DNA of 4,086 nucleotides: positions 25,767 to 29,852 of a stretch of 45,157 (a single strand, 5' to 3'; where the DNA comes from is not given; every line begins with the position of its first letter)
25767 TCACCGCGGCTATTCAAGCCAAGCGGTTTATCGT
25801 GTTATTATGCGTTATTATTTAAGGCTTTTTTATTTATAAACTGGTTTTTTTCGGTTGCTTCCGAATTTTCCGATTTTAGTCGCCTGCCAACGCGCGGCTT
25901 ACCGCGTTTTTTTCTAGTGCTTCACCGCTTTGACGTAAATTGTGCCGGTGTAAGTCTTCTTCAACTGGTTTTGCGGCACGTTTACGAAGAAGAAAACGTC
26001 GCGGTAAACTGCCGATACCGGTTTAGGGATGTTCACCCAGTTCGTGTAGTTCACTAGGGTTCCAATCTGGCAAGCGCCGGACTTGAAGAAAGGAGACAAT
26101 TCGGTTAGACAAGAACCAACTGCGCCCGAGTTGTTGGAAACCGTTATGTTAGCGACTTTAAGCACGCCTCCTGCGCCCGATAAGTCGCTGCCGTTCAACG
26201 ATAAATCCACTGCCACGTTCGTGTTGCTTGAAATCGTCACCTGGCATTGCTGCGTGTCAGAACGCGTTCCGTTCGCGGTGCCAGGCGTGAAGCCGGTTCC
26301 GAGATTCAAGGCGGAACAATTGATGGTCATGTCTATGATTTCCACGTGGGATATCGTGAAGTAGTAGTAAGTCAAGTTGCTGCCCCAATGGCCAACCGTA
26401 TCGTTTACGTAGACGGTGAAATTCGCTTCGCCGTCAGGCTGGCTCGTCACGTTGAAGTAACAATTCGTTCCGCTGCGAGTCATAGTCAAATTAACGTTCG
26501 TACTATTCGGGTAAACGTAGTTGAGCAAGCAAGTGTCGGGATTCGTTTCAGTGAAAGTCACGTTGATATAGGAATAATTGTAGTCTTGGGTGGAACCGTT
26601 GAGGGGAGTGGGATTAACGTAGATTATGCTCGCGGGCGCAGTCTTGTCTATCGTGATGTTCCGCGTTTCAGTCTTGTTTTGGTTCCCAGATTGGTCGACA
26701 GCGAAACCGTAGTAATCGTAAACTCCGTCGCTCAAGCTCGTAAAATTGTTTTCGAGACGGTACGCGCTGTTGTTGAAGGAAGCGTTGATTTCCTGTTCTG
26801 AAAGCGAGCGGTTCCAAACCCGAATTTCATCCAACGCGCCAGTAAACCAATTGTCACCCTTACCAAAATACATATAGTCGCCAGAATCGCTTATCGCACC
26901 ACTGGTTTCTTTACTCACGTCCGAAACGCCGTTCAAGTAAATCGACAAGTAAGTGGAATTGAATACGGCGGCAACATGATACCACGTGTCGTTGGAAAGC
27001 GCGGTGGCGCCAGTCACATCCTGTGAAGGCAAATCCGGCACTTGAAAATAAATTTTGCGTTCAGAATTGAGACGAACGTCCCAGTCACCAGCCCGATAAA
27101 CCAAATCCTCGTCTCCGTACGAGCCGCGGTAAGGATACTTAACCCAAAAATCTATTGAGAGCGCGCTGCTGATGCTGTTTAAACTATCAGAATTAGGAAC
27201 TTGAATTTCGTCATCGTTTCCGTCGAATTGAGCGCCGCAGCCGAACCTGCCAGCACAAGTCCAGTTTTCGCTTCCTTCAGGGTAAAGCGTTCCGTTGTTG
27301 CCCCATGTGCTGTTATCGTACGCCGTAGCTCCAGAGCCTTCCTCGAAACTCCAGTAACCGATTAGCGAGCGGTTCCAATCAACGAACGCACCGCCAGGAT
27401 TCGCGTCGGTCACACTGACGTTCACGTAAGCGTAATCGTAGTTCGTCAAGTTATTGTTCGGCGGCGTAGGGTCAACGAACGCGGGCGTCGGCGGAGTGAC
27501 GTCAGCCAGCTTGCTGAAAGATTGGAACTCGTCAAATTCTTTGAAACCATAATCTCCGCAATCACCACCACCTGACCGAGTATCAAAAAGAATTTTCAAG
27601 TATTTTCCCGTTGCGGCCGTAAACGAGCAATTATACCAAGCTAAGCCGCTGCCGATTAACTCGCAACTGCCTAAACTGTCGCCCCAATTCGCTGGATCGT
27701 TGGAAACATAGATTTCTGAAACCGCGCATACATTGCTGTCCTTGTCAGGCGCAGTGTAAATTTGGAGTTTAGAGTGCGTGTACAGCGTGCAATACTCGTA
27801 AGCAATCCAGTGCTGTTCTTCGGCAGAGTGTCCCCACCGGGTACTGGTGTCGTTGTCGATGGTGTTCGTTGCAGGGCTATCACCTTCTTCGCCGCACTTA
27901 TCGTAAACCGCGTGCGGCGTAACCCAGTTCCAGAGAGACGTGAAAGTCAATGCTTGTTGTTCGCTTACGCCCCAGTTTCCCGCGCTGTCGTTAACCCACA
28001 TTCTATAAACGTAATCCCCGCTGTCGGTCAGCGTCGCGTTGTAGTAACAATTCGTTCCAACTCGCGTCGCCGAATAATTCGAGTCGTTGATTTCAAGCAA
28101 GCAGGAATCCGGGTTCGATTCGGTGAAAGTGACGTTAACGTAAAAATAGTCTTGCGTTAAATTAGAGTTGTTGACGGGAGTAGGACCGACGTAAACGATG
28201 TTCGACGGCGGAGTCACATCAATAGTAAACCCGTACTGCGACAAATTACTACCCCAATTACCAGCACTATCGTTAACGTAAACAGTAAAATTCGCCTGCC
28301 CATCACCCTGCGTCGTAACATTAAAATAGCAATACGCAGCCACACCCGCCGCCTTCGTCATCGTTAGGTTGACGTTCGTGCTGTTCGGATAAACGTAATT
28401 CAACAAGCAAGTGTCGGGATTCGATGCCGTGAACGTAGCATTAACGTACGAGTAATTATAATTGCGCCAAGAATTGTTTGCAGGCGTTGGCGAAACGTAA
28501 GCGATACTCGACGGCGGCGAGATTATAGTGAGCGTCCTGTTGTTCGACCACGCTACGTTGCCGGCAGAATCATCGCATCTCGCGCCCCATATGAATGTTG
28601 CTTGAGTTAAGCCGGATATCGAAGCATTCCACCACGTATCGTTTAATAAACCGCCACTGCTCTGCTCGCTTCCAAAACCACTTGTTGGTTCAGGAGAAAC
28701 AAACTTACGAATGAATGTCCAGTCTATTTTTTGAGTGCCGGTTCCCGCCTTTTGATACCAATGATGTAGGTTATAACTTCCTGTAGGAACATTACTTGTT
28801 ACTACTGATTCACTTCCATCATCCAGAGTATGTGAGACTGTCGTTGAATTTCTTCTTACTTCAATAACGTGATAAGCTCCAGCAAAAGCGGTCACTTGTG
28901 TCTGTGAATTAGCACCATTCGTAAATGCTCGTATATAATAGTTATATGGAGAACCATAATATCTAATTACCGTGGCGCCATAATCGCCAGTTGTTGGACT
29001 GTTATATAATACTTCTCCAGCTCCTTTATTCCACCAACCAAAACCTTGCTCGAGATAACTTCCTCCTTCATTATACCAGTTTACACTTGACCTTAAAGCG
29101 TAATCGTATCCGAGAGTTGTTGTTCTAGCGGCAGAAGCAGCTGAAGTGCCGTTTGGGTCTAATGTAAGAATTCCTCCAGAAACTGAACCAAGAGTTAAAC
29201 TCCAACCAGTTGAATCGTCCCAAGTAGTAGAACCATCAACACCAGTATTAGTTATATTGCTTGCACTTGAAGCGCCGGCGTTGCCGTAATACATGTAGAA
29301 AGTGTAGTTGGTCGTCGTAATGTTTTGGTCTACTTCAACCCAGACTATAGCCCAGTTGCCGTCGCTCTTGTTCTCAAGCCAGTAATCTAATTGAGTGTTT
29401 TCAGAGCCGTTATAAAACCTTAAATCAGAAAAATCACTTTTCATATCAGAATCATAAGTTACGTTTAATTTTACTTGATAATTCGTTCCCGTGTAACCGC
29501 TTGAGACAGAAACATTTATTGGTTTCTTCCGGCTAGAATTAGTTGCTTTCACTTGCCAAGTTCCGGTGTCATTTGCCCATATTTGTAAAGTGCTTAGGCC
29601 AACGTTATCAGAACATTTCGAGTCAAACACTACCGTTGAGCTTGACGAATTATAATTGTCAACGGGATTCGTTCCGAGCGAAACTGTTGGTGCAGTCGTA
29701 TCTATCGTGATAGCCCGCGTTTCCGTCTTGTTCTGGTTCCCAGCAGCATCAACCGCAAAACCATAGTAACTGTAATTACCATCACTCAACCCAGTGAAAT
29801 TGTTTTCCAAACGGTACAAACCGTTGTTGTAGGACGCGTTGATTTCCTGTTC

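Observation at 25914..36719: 3601-aa mosaic surface protein combining phage-fibre-like, lectin-like and Ig-like modules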

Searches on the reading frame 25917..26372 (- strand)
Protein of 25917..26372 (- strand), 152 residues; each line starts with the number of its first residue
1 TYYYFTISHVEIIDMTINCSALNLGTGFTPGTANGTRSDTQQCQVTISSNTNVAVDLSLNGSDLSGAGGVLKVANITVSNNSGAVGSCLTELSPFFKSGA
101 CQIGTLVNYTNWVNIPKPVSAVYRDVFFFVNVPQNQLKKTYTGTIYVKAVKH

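Call 23: search_protein_families(library=pfam, proteins=[window:25917-26372:-], max_evalue=10)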
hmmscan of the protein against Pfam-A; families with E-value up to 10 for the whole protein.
window:25917-26372:- (152 aa): 0 families

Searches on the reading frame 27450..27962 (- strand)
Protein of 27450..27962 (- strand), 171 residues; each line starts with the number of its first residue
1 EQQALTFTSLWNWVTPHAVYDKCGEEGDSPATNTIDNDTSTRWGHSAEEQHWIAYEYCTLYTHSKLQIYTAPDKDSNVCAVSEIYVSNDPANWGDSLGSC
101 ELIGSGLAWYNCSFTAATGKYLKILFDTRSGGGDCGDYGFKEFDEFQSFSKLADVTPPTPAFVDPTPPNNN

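Call 23: search_protein_families(library=pfam, proteins=[window:27450-27962:-], max_evalue=10)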
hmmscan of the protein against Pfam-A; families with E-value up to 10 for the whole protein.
window:27450-27962:- (171 aa): 3 families
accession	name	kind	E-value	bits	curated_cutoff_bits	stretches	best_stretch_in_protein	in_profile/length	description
PF00754.31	F5_F8_type_C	-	6.4e-08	33.2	28.2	1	26-134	9-120/127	F5/8 type C domain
PF22633.2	F5_F8_type_C_2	-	4e-06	27.8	27.8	1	33-124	1-91/91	NedA-like, galactose-binding domain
PF24275.1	NttA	-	0.043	14.6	27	1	18-49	49-80/94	T2SS substrate NttA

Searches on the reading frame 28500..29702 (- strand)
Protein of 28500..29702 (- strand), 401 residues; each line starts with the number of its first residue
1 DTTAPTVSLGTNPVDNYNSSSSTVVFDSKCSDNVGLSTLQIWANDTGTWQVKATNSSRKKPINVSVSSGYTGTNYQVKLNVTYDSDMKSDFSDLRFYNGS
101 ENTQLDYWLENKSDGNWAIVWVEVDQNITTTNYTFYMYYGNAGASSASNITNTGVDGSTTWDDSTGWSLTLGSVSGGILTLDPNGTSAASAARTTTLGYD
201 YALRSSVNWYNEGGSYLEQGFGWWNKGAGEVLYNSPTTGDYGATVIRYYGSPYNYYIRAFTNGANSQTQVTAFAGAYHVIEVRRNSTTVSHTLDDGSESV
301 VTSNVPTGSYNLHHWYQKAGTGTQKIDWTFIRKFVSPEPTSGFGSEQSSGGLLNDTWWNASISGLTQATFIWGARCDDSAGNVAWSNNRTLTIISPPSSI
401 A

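Call 23: search_protein_families(library=pfam, proteins=[window:28500-29702:-], max_evalue=10)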
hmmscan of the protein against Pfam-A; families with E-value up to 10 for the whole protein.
window:28500-29702:- (401 aa): 3 families
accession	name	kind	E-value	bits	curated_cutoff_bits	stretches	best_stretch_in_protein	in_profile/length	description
PF10102.14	DUF2341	-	1.1e-13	51.9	23.4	1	90-165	1-72/84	Domain of unknown function (DUF2341)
PF16967.11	TcfC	-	0.046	13.7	29.4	1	268-312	3-48/68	E-set like domain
PF17117.11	DUF5104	-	0.28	12.1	27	1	15-43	78-106/107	Domain of unknown function (DUF5104)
